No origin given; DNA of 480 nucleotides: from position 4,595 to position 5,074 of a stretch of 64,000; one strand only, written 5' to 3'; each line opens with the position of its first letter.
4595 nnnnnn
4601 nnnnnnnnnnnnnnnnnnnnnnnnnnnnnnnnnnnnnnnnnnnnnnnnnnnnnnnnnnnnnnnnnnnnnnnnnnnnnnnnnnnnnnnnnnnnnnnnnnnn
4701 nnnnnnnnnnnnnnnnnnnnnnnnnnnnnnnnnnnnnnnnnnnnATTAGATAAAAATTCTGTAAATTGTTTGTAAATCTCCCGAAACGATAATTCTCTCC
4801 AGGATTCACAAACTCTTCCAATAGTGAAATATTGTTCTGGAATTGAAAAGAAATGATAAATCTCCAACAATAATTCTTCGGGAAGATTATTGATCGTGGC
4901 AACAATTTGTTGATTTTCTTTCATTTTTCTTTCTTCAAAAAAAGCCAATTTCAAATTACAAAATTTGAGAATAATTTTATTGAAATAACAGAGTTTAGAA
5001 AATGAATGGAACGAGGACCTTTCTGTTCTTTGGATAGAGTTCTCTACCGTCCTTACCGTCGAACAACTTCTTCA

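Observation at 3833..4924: F-box fused to a degenerate Rab-like GTPase domain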

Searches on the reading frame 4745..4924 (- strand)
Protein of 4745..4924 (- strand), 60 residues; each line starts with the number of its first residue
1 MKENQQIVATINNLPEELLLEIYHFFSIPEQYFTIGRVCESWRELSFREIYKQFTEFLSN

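Call 61: search_solved_structures(query=window:4745-4924:-, max_evalue=1, show_alignments=4)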
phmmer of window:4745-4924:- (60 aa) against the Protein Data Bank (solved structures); distinct sequences matched with E-value up to 1: 14.
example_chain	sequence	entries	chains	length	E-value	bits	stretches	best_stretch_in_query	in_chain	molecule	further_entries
8uah_B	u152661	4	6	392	0.0017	22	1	10-48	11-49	F-box/LRR-repeat protein 17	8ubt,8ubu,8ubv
6w66_B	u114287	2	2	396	0.0017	22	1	10-48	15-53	F-box/LRR-repeat protein 17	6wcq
9xzj_F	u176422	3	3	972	0.0082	19.9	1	5-47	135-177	F-box DNA helicase 1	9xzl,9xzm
1fs1_A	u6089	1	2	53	0.01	19.6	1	11-49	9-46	CYCLIN A/CDK2-ASSOCIATED P19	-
1ldk_E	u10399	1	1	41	0.018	18.8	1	13-47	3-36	SKP2-like protein type gamma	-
7b5l_T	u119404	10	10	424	0.032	18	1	12-49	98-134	S-phase kinase-associated protein 2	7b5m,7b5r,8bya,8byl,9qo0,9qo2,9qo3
7z8t_F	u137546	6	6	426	0.032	18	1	12-49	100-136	S-phase kinase-associated protein 2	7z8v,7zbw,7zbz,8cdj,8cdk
8or0_E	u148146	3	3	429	0.033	18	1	12-49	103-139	S-phase kinase-associated protein 2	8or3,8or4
1fs2_A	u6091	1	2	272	0.052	17.4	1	12-55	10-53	SKP2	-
3wso_A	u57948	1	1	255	0.075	16.9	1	8-45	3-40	F-box only protein 44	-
7ta5_A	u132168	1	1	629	0.091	16.6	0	7-41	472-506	Glutathione synthase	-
1fqv_A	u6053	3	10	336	0.14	16.1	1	12-49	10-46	SKP2 | S-phase kinase-associated protein 2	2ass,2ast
2p1m_B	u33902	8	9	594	0.46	14.4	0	13-46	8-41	TRANSPORT INHIBITOR RESPONSE 1 protein | TRANSPORT INHIBITOR RESPONSE 1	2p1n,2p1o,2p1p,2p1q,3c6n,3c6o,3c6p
8zuh_A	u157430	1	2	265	0.6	14.1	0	9-45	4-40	F-box only protein 6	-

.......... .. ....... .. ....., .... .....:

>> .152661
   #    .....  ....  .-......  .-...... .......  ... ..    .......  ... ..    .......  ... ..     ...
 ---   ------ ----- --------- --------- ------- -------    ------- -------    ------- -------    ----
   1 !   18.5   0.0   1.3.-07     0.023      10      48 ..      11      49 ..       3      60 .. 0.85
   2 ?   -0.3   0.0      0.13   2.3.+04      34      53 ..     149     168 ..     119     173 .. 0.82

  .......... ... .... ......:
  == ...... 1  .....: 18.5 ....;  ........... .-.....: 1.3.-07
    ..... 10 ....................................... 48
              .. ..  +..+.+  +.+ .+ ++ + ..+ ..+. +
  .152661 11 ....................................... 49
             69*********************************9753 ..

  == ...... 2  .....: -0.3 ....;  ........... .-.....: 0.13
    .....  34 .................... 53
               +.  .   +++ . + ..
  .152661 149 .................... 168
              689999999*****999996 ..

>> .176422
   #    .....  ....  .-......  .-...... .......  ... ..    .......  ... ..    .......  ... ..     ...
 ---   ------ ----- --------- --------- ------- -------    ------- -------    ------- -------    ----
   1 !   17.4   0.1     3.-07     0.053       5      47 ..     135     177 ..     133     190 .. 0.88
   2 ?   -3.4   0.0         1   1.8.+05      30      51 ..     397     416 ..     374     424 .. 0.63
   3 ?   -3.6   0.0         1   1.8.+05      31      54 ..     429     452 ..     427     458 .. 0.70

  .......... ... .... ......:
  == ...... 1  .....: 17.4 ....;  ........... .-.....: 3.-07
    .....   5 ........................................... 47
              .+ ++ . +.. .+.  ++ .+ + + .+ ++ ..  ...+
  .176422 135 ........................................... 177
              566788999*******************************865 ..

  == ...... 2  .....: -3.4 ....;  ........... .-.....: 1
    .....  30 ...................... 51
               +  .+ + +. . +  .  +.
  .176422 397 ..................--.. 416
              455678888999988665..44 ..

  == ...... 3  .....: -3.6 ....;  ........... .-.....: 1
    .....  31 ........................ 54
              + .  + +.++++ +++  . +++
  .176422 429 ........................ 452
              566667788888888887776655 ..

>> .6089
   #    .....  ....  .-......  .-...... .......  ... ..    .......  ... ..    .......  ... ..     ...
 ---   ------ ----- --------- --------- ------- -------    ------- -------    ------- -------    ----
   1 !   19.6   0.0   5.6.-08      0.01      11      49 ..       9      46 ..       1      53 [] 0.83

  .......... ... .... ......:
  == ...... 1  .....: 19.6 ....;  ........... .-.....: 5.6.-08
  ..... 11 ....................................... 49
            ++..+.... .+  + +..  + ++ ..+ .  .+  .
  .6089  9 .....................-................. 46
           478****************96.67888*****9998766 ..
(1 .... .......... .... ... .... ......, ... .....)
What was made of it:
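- Checked: The single sequence alone hits FBXL17, FBH1 and Skp2 (call 61).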
